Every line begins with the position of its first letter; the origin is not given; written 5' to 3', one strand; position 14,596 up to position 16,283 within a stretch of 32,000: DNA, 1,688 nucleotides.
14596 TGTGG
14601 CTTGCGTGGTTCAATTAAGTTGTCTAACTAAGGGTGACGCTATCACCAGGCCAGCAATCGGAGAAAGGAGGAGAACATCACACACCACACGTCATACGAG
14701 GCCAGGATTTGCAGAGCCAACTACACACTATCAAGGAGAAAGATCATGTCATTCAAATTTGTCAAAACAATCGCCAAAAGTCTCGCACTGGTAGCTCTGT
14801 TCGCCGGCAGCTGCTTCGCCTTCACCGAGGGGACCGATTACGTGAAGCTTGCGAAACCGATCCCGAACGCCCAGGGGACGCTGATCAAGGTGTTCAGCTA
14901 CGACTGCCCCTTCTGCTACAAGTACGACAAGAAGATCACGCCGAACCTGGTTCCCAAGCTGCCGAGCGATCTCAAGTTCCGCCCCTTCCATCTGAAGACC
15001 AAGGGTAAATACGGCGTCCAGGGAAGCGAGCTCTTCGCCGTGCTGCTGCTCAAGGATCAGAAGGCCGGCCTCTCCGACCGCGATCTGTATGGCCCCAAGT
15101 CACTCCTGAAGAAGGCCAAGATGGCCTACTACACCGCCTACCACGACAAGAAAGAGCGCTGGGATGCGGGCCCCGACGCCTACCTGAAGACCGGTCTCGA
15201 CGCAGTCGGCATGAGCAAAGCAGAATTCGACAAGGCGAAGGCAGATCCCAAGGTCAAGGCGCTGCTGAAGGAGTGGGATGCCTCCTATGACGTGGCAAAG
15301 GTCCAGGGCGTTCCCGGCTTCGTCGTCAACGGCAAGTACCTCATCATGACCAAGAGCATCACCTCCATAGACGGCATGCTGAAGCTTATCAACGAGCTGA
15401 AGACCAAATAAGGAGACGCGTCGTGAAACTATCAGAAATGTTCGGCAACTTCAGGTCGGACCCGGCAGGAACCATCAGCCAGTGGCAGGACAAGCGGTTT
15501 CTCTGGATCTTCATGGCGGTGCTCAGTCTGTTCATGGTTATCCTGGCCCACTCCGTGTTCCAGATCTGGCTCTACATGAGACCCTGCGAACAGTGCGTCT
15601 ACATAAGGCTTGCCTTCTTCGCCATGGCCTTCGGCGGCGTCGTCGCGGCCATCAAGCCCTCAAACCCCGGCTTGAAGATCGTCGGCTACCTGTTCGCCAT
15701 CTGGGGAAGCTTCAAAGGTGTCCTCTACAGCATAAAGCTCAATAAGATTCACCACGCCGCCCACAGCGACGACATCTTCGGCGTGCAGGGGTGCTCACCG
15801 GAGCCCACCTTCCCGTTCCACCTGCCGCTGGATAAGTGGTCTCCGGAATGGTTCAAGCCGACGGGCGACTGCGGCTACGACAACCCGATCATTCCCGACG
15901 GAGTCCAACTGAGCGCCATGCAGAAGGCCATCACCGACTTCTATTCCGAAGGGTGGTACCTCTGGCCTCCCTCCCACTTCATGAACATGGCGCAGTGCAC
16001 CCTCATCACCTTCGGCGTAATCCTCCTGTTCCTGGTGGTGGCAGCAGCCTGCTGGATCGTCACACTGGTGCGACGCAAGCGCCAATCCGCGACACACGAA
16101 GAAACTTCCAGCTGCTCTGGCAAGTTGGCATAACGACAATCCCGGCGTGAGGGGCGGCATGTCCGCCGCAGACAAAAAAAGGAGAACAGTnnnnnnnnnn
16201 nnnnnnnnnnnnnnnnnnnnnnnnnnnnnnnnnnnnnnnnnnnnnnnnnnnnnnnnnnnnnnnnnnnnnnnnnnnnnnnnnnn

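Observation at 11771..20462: Envelope-spanning aryl-sulfotransferase module: two-component system + DsbL/DsbI + ASST + TlpA/CcdA + outer-membrane barrel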

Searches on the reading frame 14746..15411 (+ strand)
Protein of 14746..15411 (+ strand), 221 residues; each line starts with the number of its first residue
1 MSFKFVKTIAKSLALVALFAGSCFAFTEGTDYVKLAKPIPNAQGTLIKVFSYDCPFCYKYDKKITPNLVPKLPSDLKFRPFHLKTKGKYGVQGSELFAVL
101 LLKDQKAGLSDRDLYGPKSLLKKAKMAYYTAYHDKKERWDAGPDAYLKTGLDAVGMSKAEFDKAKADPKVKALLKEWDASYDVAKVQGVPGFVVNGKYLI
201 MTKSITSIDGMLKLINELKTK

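Call 3: search_protein_families(library=pfam, proteins=[window:14746-15411:+], max_evalue=0.01)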
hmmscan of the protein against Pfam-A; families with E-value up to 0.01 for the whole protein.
window:14746-15411:+ (221 aa): 2 families
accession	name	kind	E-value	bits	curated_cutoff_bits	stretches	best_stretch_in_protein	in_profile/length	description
PF01323.26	DSBA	-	3.5e-11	43.7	25.6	1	121-201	101-176/191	DSBA-like thioredoxin domain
PF13462.12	Thioredoxin_4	-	7.2e-07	30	23.2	1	125-211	79-162/165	Thioredoxin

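Call 4: search_protein_families(library=ncbifam, proteins=[window:14746-15411:+], max_evalue=0.01)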
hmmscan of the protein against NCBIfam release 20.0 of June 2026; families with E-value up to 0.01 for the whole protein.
window:14746-15411:+ (221 aa): 2 families
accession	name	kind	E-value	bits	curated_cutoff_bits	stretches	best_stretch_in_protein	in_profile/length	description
NF008198.0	PRK10954.1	equivalog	4.3e-18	65.8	279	2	13-100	9-97/207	thiol:disulfide interchange protein DsbA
NF047695.1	ThlDiSintDsbAHaem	equivalog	1.6e-15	57.1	290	2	14-88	10-86/206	thiol:disulfide interchange protein DsbA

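Call 38: search_solved_structures(query=window:14746-15411:+, max_evalue=0.001, show_alignments=1)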
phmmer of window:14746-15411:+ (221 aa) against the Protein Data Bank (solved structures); distinct sequences matched with E-value up to 0.001: 43.
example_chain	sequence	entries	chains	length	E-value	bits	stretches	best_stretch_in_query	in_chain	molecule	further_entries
3l9u_A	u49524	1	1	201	2.9e-76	259.2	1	23-221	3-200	Disulfide isomerase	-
3c7m_A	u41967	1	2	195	1e-74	254.2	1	26-221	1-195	Thiol:disulfide interchange protein dsbA-like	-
7pqf_A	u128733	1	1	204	4.5e-34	121.3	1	27-219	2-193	Thiol:disulfide interchange protein DsbA/DsbL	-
7pq7_A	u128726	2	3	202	6.4e-23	84.8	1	31-218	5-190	Thiol:disulfide interchange protein DsbA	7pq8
9egr_A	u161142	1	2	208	1.5e-12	51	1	14-99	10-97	Thiol:disulfide interchange protein DsbA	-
3l9s_A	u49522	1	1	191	1.5e-11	47.7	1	26-205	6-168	Thiol:disulfide interchange protein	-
2mbs_A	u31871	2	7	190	2e-11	47.3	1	26-101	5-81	Thiol:disulfide interchange protein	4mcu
1bed_A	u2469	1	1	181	2.4e-11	47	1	26-220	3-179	DSBA OXIDOREDUCTASE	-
1fvj_A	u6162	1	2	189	7.6e-11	45.4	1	26-99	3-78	DISULFIDE BOND FORMATION PROTEIN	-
2ijy_A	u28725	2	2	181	8.7e-11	45.2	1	26-220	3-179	Thiol:disulfide interchange protein dsbA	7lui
1un2_A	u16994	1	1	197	1e-10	45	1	21-99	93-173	THIOL-DISULFIDE INTERCHANGE PROTEIN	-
4dvc_A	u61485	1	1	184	1.4e-10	44.5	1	25-220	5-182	Thiol:disulfide interchange protein DsbA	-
1ac1_A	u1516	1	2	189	2e-10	44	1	26-99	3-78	DSBA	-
4zij_A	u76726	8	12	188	2.6e-10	43.6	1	26-99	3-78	Thiol:disulfide interchange protein DsbA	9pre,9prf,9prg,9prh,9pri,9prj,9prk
8eqo_A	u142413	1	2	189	2.6e-10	43.6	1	26-99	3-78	Thiol:disulfide interchange protein DsbA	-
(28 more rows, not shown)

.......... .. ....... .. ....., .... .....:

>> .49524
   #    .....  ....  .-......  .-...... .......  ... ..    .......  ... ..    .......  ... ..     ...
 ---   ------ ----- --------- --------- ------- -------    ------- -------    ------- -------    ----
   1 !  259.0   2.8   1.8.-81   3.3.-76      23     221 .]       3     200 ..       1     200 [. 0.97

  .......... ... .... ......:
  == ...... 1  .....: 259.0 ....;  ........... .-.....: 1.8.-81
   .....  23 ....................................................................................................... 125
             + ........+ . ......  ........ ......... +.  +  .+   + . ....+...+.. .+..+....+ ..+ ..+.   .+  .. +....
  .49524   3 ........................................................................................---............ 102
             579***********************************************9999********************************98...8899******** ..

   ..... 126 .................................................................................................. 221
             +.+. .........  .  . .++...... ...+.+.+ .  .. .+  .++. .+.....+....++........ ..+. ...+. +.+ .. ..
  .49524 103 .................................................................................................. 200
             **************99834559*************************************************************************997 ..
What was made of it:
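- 14746..15411 (+): DsbL: periplasmic dithiol oxidase with a CPFC active site. PDB 3L9U (Salmonella DsbL) 2.9e-76 and 3C7M (E. coli DsbL) 1e-74 (call 38).
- On DsbL/DsbI dedicated oxidase pair: 3L9U matches at 2.9e-76 and 3C7M at 1e-74, against about 1e-10 for general DsbA structures (call 38).
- Checked: DsbL, 14746-15411 (+): CPFC motif; PDB 3L9U/3C7M at E about 1e-75 (call 38).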

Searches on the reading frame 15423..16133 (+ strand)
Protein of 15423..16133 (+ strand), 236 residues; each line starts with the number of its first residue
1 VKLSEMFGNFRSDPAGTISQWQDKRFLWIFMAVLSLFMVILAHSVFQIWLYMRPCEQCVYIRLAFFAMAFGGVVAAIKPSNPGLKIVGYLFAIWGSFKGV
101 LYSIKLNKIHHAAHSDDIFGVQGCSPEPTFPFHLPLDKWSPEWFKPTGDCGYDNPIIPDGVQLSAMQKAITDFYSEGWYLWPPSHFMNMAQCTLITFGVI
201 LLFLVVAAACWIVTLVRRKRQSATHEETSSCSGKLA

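Call 3: search_protein_families(library=pfam, proteins=[window:15423-16133:+], max_evalue=0.01)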
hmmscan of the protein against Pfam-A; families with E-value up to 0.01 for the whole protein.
window:15423-16133:+ (236 aa): 1 family
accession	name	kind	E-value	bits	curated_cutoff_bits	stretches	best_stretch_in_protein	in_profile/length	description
PF02600.21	DsbB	-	1.6e-24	87.4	22.1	1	24-206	1-147/148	Disulfide bond formation protein DsbB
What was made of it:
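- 15438..16133 (+): DsbI: membrane DsbB-family quinone-linked reoxidiser of DsbL. Pfam DsbB 1.6e-24 (call 3).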

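Call 4: search_protein_families(library=ncbifam, proteins=[window:15423-16133:+], max_evalue=0.01)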
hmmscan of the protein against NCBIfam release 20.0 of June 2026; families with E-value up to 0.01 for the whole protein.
window:15423-16133:+ (236 aa): 3 families
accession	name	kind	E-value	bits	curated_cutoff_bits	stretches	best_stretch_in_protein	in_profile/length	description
NF003304.0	PRK04307.1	equivalog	1.2e-112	374.6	212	1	3-220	2-220/221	protein-disulfide oxidoreductase DsbI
NF002485.0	PRK01749.1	equivalog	1.8e-21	76.9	157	1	19-151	6-132/177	disulfide bond formation protein DsbB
NF002552.0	PRK02110.1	equivalog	1.1e-05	25.2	138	1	22-157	9-137/169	disulfide bond formation protein B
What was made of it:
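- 15438..16133 (+): NCBIfam DsbI equivalog 1.2e-112, 374.6 bits against a cut-off of 212 (call 4).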
